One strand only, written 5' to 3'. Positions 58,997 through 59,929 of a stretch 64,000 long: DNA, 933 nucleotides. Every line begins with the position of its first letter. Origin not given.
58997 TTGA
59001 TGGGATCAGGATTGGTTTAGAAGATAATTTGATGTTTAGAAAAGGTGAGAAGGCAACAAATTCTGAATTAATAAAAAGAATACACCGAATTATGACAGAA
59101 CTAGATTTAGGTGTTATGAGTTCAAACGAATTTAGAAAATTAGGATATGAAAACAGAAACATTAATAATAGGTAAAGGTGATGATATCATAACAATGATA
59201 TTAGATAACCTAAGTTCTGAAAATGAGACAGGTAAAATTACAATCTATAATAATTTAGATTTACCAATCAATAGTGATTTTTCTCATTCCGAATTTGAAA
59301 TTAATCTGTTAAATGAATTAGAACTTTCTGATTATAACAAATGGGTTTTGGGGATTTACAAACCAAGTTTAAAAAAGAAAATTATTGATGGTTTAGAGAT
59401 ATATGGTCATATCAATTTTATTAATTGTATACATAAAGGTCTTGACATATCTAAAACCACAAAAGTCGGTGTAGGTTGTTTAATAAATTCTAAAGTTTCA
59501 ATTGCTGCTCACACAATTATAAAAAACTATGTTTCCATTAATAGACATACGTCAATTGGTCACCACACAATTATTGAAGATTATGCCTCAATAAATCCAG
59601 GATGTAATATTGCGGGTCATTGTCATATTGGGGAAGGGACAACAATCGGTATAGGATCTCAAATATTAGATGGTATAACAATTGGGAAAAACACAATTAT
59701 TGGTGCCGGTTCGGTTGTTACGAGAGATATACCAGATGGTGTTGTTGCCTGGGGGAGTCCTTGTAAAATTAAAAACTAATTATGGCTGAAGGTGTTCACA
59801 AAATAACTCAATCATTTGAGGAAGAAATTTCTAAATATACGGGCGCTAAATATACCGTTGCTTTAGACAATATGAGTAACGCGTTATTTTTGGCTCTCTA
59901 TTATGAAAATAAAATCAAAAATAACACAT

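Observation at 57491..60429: Modification cluster containing a BKACE (DUF849) enzyme, a NeuD/PglD-like acetyltransferase, a short DegT-like protein and a GT-like protein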

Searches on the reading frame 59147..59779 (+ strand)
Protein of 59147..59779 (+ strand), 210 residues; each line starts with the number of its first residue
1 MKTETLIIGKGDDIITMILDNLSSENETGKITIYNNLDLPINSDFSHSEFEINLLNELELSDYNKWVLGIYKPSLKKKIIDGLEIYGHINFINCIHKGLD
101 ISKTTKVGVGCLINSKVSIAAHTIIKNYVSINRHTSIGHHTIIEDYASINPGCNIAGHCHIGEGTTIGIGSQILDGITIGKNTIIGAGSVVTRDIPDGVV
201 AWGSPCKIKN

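Call 3: search_protein_families(library=pfam, proteins=[window:59147-59779:+], max_evalue=0.01)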
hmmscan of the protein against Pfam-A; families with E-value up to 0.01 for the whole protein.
window:59147-59779:+ (210 aa): 5 families
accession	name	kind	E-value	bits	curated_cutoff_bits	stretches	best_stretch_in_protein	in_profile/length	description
PF00132.30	Hexapep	-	6.8e-17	60.8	27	3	158-193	1-36/36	Bacterial transferase hexapeptide (six repeats)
PF25084.1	LbH_EIF2B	-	1.2e-05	25.7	54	1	126-186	13-71/105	EIF2B subunit epsilon LbH domain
PF14602.12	Hexapep_2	-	2.3e-05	24.5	27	1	161-193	4-34/34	Hexapeptide repeat of succinyl-transferase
PF21711.3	DCTN5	-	0.0018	18.4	40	1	91-192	43-141/182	Dynactin subunit 5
PF25087.1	GMPPB_C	-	0.0039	17.3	39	0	149-190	7-48/110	GMPPB C-terminal domain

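Call 4: search_protein_families(library=phrogs, proteins=[window:59147-59779:+], max_evalue=0.01)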
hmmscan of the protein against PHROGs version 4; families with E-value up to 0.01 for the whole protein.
window:59147-59779:+ (210 aa): 5 families
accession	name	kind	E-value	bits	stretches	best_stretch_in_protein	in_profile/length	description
phrog_5353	-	unknown function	6.8e-13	49.7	1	95-192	53-150/256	-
phrog_2154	-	unknown function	3.1e-08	34.3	1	98-203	74-172/185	-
phrog_36734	-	unknown function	4.3e-08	33.5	1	128-208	100-180/363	-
phrog_16087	-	unknown function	4.1e-07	30.6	1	149-208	108-167/217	-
phrog_30105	-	unknown function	0.00077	19.7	1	117-208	190-276/307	-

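Call 5: search_protein_families(library=ncbifam, proteins=[window:59147-59779:+], max_evalue=0.01)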
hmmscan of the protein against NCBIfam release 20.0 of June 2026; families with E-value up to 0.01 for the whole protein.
window:59147-59779:+ (210 aa): 46 families (the best 25 are shown)
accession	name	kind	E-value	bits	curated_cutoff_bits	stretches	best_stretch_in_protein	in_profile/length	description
TIGR03570.1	NeuD_NnaD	subfamily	2.4e-40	138.3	160.8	1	55-207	46-202/202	NeuD/PglB/VioB family sugar acetyltransferase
NF003657.0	PRK05289.1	equivalog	1.3e-15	57.3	226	2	89-150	6-67/264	acyl-ACP--UDP-N-acetylglucosamine O-acyltransferase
TIGR01852.1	lipid_A_lpxA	equivalog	2.8e-12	46.4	231.05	2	94-149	6-61/254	acyl-ACP--UDP-N-acetylglucosamine O-acyltransferase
NF050158.1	CarbAnhydGPos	equivalog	7e-12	45.3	250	1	121-208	47-139/172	gamma carbonic anhydrase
NF002060.0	PRK00892.1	subfamily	8e-12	44.9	207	2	152-206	257-312/345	UDP-3-O-(3-hydroxymyristoyl)glucosamine N-acyltransferase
NF041874.1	EPS_EpsC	equivalog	5.2e-11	42.5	150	1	99-208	62-163/168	serine O-acetyltransferase EpsC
TIGR03532.1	DapD_Ac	equivalog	1.1e-10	41.6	231.75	2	166-208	168-210/231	2,3,4,5-tetrahydropyridine-2,6-dicarboxylate N-acetyltransferase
NF007797.0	PRK10502.1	subfamily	2.7e-10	40.2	192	1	156-208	123-175/183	WcaF family extracellular polysaccharide biosynthesis acetyltransferase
NF007076.0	PRK09527.1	equivalog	3.6e-10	39.6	347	1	161-208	134-181/203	galactoside O-acetyltransferase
NF007240.0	PRK09677.1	equivalog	5.3e-10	39.1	243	1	105-208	86-180/192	putative lipopolysaccharide biosynthesis O-acetyl transferase WbbJ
TIGR01853.1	lipid_A_lpxD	equivalog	9.3e-10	37.9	242.5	2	121-205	217-301/325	UDP-3-O-(3-hydroxymyristoyl)glucosamine N-acyltransferase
NF038307.1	EPS_acetyl_HpsU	equivalog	1.6e-09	37.7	305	1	157-209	123-175/178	hormogonium polysaccharide biosynthesis acetyltransferase HpsU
NF058585.1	HptprglPActTf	PfamEq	1.7e-09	37.5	300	1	120-208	69-156/172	heptaprenylglyceryl phosphate O-acetyltransferase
TIGR01173.1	glmU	equivalog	2.7e-09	36.4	366.85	2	160-202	393-435/452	bifunctional UDP-N-acetylglucosamine diphosphorylase/glucosamine-1-phosphate N-acetyltransferase GlmU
TIGR01172.1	cysE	equivalog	3.6e-09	36.9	210.65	1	97-207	60-162/162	serine O-acetyltransferase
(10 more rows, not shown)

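Call 22: search_solved_structures(query=window:59147-59779:+, show_alignments=3)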
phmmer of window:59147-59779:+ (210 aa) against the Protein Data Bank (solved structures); distinct sequences matched with E-value up to 0.001: 113 (the best 60 are shown).
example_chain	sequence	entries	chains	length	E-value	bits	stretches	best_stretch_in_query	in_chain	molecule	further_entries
4ea7_A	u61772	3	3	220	5e-20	75.3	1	87-209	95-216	Perosamine N-acetyltransferase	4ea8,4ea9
4eaa_A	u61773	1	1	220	4.5e-19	72.2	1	87-209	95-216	Perosamine N-acetyltransferase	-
4eab_A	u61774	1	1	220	1.1e-18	70.9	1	87-209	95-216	Perosamine N-acetyltransferase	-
4m98_A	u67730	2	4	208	7.1e-17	65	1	92-207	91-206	Pilin glycosylation protein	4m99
7l7z_AAA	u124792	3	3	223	9e-13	51.6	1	63-210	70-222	Putative acetyl transferase protein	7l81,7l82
7l7y_AAA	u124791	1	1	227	1.1e-12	51.3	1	63-210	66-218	Putative acetyl transferase protein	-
9qev_A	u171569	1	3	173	3.2e-12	49.8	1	120-208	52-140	Carbonic anhydrase, family 3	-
4m9c_A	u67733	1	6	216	8.6e-12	48.4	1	67-208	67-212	Bacterial transferase hexapeptide (Three repeats) family protein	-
9qez_D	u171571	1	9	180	1.5e-11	47.6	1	139-208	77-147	Carbonic anhydrase mutant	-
4dcl_A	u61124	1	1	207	1.8e-11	47.3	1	94-208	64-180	Putative acetyltransferase SACOL2570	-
7txp_A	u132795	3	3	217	1.8e-11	47.3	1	65-208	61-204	VioB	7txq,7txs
7s43_A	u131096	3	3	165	2.6e-11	46.8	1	161-199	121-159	N-acetyltransferase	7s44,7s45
3ftt_A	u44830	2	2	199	4.1e-11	46.1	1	145-208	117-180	Putative acetyltransferase SACOL2570 | Galactoside O-acetyltransferase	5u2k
3v4e_A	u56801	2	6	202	4.3e-11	46.1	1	145-208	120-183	Galactoside O-acetyltransferase | Putative acetyltransferase SACOL2570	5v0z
4egg_A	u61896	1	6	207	4.4e-11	46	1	145-208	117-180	Putative acetyltransferase SACOL2570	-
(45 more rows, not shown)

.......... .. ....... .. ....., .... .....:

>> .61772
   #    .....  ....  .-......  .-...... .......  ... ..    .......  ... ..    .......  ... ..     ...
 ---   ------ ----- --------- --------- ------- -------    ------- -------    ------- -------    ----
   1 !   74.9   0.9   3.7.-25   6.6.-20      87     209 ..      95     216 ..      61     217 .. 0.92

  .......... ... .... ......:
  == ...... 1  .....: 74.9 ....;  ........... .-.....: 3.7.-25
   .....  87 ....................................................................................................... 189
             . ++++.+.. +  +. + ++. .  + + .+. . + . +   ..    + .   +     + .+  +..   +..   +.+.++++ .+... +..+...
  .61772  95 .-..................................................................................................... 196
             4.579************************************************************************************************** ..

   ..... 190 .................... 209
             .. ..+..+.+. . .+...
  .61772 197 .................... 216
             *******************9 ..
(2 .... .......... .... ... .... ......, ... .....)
